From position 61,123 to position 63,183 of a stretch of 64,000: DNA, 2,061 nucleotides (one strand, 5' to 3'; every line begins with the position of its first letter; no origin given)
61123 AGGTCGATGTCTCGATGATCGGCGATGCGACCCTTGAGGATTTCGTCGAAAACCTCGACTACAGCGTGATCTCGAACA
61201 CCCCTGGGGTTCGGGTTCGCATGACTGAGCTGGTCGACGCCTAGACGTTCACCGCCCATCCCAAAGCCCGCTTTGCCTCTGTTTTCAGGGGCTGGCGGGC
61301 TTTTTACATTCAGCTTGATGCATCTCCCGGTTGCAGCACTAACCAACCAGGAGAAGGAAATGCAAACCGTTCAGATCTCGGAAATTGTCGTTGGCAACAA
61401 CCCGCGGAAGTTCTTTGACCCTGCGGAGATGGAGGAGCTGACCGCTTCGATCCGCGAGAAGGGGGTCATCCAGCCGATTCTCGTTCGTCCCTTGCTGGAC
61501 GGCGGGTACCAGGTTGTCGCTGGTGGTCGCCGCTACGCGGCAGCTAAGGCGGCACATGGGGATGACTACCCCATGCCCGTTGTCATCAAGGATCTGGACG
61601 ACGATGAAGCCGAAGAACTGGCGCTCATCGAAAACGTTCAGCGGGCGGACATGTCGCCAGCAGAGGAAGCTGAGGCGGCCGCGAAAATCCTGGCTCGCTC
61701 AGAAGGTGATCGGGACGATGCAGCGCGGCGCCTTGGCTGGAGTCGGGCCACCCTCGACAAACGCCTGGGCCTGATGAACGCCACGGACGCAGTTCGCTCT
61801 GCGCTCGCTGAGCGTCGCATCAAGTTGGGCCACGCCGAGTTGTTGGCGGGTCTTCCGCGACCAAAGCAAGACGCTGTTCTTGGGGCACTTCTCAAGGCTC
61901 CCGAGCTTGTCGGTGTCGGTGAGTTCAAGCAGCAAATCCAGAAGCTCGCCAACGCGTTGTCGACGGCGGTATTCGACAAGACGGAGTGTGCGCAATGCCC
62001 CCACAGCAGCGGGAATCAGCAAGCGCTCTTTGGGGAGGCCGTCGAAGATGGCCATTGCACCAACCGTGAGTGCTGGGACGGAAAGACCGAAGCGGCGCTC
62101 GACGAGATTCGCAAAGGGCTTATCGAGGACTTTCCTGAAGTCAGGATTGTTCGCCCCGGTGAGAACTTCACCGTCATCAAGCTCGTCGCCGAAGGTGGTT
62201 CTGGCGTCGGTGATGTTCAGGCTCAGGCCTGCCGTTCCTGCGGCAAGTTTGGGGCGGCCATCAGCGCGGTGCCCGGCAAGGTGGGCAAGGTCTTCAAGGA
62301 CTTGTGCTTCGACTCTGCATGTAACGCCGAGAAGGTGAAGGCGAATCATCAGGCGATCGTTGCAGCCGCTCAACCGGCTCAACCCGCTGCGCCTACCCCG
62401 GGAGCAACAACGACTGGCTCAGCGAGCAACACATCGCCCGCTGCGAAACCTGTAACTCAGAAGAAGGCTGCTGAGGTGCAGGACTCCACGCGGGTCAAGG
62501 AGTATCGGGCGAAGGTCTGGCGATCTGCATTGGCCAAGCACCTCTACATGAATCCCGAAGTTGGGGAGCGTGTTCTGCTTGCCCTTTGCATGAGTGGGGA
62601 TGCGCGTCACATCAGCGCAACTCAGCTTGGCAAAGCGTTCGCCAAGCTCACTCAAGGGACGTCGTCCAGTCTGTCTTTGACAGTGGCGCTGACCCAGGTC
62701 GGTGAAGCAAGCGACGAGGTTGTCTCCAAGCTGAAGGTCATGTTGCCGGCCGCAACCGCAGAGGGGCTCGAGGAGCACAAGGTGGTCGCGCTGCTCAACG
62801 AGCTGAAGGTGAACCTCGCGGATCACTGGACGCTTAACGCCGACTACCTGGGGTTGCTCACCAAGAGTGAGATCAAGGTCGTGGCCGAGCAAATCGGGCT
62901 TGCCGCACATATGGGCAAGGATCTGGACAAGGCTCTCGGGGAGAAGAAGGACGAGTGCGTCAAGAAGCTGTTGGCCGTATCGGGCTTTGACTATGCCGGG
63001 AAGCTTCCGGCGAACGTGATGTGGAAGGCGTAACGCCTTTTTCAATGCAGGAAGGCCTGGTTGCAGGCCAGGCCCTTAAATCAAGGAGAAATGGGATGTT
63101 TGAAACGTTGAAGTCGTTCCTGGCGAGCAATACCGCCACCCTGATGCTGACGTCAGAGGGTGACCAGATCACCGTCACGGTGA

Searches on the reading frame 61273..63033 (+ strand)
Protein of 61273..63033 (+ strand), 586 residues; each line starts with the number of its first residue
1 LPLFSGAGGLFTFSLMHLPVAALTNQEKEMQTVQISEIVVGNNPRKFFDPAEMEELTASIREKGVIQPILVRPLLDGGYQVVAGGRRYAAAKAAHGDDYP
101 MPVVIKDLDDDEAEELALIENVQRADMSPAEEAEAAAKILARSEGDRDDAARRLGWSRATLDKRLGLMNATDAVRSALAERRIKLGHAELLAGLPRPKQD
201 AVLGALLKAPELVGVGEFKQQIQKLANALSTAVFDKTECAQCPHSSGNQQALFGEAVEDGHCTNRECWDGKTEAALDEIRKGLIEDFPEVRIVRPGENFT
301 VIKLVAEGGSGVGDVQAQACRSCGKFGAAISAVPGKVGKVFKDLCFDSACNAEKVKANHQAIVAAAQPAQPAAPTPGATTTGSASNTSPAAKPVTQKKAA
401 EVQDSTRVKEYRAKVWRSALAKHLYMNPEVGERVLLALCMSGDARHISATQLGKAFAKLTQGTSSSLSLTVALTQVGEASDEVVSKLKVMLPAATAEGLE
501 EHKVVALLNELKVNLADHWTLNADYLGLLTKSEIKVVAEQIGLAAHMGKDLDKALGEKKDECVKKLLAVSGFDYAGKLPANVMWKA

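Call 120: search_protein_families(library=pfam, proteins=[window:61273-63033:+], max_evalue=0.00001)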
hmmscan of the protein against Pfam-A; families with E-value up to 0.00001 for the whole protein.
window:61273-63033:+ (586 aa): 3 families
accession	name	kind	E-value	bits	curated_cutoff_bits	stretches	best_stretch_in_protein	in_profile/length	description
PF02195.25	ParB_N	-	5.5e-24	84.5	26.3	1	29-123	2-95/95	ParB N-terminal domain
PF17762.8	HTH_ParB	-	1.2e-11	45.1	22.6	1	126-207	2-84/102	ParB HTH domain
PF02954.25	HTH_8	-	1e-06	28.8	22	1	137-165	11-39/42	Bacterial regulatory protein, Fis family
